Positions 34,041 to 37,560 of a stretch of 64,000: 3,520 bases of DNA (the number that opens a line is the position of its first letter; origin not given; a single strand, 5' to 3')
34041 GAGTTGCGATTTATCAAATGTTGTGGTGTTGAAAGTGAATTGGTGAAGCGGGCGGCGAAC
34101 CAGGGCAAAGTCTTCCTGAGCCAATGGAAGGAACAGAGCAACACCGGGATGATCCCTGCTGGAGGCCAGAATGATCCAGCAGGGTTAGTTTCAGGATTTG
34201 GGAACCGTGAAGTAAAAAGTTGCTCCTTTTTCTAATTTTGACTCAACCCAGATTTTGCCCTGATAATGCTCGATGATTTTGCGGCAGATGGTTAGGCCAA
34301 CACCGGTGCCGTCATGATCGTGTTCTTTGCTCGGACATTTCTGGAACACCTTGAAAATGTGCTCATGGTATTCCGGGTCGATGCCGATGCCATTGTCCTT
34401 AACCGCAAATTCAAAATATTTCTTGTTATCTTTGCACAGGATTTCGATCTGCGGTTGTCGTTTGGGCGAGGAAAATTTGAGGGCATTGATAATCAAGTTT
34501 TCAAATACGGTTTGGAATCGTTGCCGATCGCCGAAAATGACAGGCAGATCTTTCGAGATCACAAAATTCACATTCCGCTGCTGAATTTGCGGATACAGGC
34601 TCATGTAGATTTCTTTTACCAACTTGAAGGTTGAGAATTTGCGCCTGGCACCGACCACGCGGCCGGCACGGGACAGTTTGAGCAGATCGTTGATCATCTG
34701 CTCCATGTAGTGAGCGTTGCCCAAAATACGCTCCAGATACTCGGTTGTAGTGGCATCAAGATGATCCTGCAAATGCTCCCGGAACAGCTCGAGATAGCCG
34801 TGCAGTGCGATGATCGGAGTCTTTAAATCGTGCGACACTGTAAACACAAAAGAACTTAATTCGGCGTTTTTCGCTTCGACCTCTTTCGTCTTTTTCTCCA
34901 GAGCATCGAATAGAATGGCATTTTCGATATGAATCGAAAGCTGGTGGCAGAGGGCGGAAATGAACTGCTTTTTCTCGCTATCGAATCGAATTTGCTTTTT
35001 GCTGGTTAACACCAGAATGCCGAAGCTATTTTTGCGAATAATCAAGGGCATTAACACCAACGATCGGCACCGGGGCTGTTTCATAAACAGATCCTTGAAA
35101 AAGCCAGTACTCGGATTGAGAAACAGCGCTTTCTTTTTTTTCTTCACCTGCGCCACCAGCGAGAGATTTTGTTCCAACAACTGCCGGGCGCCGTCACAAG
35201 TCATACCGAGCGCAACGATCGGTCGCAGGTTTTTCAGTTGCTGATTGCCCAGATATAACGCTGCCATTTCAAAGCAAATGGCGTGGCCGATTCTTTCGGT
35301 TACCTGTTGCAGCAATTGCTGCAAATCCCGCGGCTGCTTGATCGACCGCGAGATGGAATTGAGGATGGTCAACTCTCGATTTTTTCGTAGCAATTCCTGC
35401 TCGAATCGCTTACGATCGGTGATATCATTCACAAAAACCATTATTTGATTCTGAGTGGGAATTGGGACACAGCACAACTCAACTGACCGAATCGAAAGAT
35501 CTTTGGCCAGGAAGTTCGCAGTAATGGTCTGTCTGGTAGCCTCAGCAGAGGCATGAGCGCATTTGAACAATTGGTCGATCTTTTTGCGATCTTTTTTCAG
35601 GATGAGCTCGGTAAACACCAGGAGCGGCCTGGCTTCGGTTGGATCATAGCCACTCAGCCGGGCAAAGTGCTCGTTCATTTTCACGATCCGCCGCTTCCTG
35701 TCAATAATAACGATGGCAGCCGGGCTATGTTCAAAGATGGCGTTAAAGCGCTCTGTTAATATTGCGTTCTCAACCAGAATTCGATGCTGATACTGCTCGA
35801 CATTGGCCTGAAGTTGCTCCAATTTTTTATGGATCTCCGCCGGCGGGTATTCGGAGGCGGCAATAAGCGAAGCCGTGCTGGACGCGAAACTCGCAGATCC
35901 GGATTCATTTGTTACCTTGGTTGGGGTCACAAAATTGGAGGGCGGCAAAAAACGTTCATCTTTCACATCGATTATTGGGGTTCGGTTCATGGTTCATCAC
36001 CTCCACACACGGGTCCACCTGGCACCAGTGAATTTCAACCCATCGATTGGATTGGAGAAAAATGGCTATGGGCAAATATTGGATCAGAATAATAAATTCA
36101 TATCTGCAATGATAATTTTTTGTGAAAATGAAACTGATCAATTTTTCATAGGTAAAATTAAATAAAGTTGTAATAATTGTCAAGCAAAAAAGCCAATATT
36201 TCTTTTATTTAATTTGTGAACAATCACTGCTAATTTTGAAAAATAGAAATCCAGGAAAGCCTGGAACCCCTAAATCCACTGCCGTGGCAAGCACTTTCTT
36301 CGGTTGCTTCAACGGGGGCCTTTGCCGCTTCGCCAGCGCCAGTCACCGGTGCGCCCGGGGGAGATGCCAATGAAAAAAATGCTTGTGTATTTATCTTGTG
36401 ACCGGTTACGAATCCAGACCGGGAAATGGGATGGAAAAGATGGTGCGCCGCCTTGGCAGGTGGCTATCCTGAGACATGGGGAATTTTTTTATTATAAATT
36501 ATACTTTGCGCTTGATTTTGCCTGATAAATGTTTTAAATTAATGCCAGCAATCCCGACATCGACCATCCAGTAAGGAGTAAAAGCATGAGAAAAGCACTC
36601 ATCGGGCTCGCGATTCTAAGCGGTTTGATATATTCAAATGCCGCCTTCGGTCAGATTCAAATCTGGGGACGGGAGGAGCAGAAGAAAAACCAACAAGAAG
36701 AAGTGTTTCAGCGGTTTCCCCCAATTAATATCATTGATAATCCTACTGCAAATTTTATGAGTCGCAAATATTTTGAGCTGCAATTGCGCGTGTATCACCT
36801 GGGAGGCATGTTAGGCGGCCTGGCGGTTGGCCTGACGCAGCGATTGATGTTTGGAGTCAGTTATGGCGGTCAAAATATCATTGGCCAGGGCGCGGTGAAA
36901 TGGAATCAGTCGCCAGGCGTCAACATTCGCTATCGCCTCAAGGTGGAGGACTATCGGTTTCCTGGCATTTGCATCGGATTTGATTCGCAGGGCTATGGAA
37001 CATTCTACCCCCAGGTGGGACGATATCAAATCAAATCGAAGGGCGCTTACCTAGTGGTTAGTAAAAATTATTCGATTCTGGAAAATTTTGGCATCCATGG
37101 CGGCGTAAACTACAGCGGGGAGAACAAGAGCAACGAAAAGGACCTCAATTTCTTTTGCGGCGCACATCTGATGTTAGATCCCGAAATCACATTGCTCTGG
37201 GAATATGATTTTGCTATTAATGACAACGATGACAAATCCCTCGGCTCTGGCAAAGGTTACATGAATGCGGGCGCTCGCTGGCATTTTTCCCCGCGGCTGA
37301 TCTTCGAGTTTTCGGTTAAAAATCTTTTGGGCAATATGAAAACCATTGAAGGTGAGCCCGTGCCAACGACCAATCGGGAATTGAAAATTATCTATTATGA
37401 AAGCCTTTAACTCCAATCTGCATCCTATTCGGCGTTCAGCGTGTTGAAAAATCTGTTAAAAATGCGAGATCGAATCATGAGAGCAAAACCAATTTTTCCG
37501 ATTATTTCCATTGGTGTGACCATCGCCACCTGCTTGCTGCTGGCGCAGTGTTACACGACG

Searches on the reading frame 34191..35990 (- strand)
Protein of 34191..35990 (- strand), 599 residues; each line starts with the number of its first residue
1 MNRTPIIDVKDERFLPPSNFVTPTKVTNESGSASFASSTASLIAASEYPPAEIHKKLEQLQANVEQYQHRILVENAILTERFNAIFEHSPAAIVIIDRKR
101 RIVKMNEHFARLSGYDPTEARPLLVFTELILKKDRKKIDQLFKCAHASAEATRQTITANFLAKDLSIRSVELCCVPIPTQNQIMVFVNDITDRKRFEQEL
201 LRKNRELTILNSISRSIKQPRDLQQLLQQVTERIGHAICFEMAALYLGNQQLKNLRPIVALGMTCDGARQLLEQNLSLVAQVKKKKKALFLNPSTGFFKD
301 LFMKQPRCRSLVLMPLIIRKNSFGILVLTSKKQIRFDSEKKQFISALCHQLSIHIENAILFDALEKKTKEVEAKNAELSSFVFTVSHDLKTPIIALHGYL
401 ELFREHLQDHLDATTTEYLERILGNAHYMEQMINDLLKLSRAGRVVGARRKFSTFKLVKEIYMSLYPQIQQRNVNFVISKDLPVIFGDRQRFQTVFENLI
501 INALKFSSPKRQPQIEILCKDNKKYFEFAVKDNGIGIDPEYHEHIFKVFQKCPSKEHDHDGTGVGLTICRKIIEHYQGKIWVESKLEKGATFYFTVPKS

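Call 19: search_protein_families(library=pfam, proteins=[window:34191-35990:-], max_evalue=0.01)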
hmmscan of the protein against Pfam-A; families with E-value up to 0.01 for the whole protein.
window:34191-35990:- (599 aa): 13 families
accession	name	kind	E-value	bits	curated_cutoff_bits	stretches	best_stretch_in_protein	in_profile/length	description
PF02518.31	HATPase_c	-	3.5e-27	95.5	26.4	1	487-598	1-109/111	Histidine kinase-, DNA gyrase B-, and HSP90-like ATPase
PF00512.31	HisKA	-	9.4e-14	51.7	26.9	1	379-442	3-63/66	His Kinase A (phospho-acceptor) domain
PF01590.32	GAF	-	1.1e-11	45.8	22.4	1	222-355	1-133/133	GAF domain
PF13188.13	PAS_8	-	2.3e-10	40.4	21.8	1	80-127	1-48/65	PAS domain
PF00989.32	PAS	-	2.6e-10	40.7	22.6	1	80-190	1-113/113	PAS fold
PF13492.12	GAF_3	-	1.3e-09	39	27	1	222-357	1-129/129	GAF domain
PF08448.16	PAS_4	-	3.7e-09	37.2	23.1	1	86-195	1-110/110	PAS fold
PF13185.12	GAF_2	-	6.1e-09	36.6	28.6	1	221-356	2-136/136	GAF domain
PF13426.13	PAS_9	-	2.5e-05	24.9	27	1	90-192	1-103/103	PAS domain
PF14501.12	HATPase_c_5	-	7e-05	23.1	22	1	492-585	6-91/102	GHKL domain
PF12860.13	PAS_7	-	0.00015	22.3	27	1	87-197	2-114/115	PAS fold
PF13589.12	HATPase_c_3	-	0.0024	18.3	25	1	499-565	10-76/137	Histidine kinase-, DNA gyrase B-, and HSP90-like ATPase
PF13581.12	HATPase_c_2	-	0.0051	17.3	27.4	0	498-577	38-113/127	Histidine kinase-like ATPase domain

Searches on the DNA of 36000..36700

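Call 12: search_rna_families(source=window, start=36000, end=36700, threshold=evalue, max_evalue=10)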
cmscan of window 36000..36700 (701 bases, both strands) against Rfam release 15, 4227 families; matches with E-value up to 10: 5.
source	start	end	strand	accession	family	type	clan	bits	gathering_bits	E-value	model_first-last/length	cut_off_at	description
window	36641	36672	+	RF04309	HCV_J7880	Cis-reg;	-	18.6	90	0.14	70-101/123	no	Hepatitis C virus J7880 RNA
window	36152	36208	+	RF01191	SNORD121A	Gene; snRNA; snoRNA; CD-box;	-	18.4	44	1.7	1-82/82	no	Small nucleolar RNA SNORD121A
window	36186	36248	-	RF02083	OrzO-P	Gene; antitoxin;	-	16.8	60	5.9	1-76/76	no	OrzO-P RNA antitoxin family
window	36352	36464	+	RF02831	Scr2736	Gene; sRNA;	-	15.9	43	7.7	1-64/64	no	Streptomyces RNA 2736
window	36124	36219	-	RF02079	STnc180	Gene; sRNA;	-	13.1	50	6.7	1-208/208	no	Enterobacterial sRNA STnc180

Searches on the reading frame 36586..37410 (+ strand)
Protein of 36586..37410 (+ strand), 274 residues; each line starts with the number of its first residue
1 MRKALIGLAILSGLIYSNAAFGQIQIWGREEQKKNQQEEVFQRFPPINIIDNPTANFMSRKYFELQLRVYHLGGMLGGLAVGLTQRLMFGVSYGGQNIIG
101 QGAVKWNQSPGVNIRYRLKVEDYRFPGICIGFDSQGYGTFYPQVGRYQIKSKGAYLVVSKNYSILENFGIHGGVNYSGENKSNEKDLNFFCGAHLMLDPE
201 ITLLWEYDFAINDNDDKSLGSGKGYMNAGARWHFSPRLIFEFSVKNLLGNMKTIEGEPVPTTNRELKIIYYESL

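Call 19: search_protein_families(library=pfam, proteins=[window:36586-37410:+], max_evalue=0.01)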
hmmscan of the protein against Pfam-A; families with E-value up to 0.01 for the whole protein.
window:36586-37410:+ (274 aa): 0 families

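Call 23: find_encoding_contigs(protein=window:36586-37410:+, flank=3000, max_places=6)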
Protein window:36586-37410:+ (274 aa): 3 contigs read that carry it; 1 place shown.
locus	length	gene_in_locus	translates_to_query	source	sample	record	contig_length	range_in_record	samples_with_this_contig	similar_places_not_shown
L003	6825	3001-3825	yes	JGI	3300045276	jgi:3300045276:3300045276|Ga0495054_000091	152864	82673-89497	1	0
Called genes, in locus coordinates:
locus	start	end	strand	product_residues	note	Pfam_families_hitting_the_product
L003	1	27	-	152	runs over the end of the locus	PF14588:YjgF_endoribonc, PF01042:Ribonuc_L-PSP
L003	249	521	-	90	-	-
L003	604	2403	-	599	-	PF00989:PAS, PF08448:PAS_4, PF13188:PAS_8, PF01590:GAF, PF13185:GAF_2, PF13492:GAF_3, PF00512:HisKA, PF02518:HATPase_c, +1 more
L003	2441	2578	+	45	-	-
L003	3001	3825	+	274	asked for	-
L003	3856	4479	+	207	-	-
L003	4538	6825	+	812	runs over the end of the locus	PF01804:Penicil_amidase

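Call 24: find_homologous_proteins(query=window:36586-37410:+)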
Query window:36586-37410:+ (274 aa): 775 proteins with E <= 0.001 among 1372 candidates; the best 120 are listed.
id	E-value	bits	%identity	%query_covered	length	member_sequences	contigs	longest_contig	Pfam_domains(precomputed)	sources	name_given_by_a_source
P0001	5.5e-171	585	91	100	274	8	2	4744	-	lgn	-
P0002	6.1e-126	438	69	100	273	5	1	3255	-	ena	-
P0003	1.9e-121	423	74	86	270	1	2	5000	-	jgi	-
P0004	1.7e-120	420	67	100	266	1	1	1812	-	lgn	-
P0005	7.1e-120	418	66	100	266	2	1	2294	-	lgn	-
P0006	4.1e-119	415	70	90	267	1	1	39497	-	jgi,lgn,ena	-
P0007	1.1e-118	414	65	100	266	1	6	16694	-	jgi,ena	jgi:hypothetical protein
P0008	7.1e-118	411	65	100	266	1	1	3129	-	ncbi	-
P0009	8.4e-118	411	71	89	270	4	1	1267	-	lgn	-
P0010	8.5e-118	411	69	90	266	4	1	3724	-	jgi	jgi:hypothetical protein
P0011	2.3e-117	410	65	100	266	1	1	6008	-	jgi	-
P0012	2.8e-117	409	65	100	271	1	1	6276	-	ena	-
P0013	5.6e-117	408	66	100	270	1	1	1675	-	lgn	-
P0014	1.9e-116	407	69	90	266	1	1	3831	-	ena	-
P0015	3.0e-116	406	65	100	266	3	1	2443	-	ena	-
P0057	5.3e-73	264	51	86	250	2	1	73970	PF06082.18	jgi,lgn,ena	-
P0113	3.2e-61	225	48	82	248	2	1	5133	PF06082.18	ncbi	-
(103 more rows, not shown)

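Call 27: find_related_loci(query=window:36586-37410:+, collection=genome_contigs, flank=2500)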
Query window:36586-37410:+ (274 aa) in genome_contigs; peptide patterns used: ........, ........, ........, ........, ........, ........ (x = any residue, [..] = any of these).
52 stretches matched a pattern; 4 encode a relative of the query (tblastn E <= 1e-3); 4 distinct loci.
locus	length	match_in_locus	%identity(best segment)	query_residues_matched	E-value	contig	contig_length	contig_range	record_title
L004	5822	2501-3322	96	1-274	0e+0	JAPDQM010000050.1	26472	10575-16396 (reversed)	MAG: candidate division KSB1 bacterium isolate JZ4_201803_bins_154 JZ-4_201803_bins_154_scaffold_50, whole genome shotgu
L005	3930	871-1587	64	37-274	9e-108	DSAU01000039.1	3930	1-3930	MAG TPA_asm: bacterium isolate SpSt-1156 Ga0129302_1015457, whole genome shotgun sequence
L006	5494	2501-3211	64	39-274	3e-104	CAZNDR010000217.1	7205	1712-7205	MAG TPA_asm: uncultured Cytophagia bacterium isolate SRP098346_co1_315 genome assembly, contig: NODE_14504_length_7205_c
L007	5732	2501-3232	59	43-274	5e-83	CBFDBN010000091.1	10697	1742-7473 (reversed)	MAG TPA_asm: uncultured bacterium isolate SRR26215676_binner13_Refined_113 genome assembly, contig: ERZ25073495.4390, wh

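Call 42: list_cluster_members(proteins=[window:36586-37410:+])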
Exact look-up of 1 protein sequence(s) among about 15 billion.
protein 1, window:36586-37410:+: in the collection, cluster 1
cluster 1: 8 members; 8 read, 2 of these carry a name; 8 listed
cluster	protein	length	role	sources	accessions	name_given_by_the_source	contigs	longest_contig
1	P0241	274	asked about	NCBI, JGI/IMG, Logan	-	hypothetical protein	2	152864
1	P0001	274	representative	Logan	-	-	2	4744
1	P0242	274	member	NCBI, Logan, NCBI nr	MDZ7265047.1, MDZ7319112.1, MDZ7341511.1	MAG: hypothetical protein ONB16_10710 [candidate division KSB1 bacterium] | hypothetical protein [candidate division KSB1 bacterium]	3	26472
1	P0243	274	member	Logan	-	-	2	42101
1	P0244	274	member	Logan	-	-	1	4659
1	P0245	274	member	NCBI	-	-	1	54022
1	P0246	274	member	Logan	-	-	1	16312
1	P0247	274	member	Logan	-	-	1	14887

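Call 43: find_encoding_contigs(protein=P0245, flank=1500, max_places=2)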
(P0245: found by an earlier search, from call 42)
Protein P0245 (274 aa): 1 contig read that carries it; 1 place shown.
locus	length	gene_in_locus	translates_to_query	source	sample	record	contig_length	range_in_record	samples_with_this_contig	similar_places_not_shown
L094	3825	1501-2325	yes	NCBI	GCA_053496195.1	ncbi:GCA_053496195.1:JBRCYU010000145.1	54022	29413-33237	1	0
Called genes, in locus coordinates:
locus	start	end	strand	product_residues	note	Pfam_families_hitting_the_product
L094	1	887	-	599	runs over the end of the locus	PF00989:PAS, PF08448:PAS_4, PF13188:PAS_8, PF01590:GAF, PF13185:GAF_2, PF13492:GAF_3, PF00512:HisKA, PF02518:HATPase_c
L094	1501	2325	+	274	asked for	-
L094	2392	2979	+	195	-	-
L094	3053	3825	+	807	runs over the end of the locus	PF01804:Penicil_amidase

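Call 44: find_encoding_contigs(protein=P0243, flank=1500, max_places=2)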
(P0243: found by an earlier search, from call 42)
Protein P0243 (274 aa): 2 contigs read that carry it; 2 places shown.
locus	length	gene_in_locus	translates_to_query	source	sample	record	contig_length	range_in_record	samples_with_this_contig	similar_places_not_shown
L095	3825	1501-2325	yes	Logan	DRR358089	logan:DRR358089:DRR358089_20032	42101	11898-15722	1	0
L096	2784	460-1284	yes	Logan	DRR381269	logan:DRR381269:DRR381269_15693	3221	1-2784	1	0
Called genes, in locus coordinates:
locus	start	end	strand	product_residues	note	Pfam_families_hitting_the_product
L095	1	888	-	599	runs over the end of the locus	PF00989:PAS (weak), PF08448:PAS_4 (weak), PF13188:PAS_8, PF01590:GAF, PF13185:GAF_2, PF13492:GAF_3, PF00512:HisKA, PF02518:HATPase_c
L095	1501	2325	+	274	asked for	-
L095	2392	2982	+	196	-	-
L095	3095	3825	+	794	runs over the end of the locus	PF01804:Penicil_amidase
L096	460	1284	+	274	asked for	-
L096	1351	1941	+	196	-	-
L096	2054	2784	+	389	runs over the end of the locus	?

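Call 45: find_encoding_contigs(protein=P0001, flank=1500, max_places=2)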
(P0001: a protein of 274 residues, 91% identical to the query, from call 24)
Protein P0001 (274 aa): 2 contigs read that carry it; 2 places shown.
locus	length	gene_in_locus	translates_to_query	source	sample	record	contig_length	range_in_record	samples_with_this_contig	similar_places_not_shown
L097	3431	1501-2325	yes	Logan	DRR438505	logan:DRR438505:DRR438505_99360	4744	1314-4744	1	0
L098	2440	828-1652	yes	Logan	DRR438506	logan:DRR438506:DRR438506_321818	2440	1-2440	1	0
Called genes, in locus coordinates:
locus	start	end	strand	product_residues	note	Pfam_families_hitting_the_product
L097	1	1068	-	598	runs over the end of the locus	PF00989:PAS, PF08448:PAS_4 (weak), PF13188:PAS_8 (weak), PF01590:GAF, PF13185:GAF_2, PF13492:GAF_3, PF00512:HisKA, PF02518:HATPase_c, +1 more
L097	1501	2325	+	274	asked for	-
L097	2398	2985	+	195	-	-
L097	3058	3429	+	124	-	?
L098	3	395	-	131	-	?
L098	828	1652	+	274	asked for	-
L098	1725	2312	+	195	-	-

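Call 48: find_encoding_contigs(protein=P0246, flank=1500, max_places=2)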
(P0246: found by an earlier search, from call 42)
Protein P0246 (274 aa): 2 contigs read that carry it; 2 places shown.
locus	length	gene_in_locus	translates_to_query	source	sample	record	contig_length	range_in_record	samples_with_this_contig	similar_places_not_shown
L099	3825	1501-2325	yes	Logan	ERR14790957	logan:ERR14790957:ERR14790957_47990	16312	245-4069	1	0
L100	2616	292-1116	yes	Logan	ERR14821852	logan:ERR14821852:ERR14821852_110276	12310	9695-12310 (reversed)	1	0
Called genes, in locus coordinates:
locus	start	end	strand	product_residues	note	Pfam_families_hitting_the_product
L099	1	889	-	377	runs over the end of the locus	?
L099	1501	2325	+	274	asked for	-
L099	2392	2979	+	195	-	-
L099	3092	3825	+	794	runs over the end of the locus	PF01804:Penicil_amidase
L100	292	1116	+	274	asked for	-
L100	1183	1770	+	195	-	-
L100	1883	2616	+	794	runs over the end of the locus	PF01804:Penicil_amidase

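Call 49: find_encoding_contigs(protein=P0247, flank=1500, max_places=2)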
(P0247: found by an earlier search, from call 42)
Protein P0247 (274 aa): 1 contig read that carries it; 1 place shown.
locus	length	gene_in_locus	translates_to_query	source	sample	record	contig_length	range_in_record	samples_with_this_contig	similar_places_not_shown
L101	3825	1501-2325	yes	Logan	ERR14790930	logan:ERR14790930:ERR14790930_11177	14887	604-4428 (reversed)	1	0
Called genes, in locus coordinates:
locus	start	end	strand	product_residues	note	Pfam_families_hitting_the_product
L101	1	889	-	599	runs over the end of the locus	PF00989:PAS, PF08448:PAS_4 (weak), PF13188:PAS_8, PF01590:GAF, PF13185:GAF_2, PF13492:GAF_3, PF00512:HisKA, PF02518:HATPase_c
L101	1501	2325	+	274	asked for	-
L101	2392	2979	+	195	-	-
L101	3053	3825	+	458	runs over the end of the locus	?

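Call 60: search_protein_families(library=pfam, proteins=[window:36586-37410:+], max_evalue=5)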
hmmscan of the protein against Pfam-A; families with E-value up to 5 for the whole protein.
window:36586-37410:+ (274 aa): 1 family
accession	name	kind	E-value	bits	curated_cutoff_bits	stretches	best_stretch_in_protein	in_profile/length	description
PF12693.12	GspL_C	-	0.23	11.8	29.6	1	5-60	13-67/158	GspL periplasmic domain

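Call 61: search_protein_families(library=ncbifam, proteins=[window:36586-37410:+], max_evalue=0.1)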
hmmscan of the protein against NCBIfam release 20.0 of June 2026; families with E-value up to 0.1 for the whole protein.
window:36586-37410:+ (274 aa): 0 families
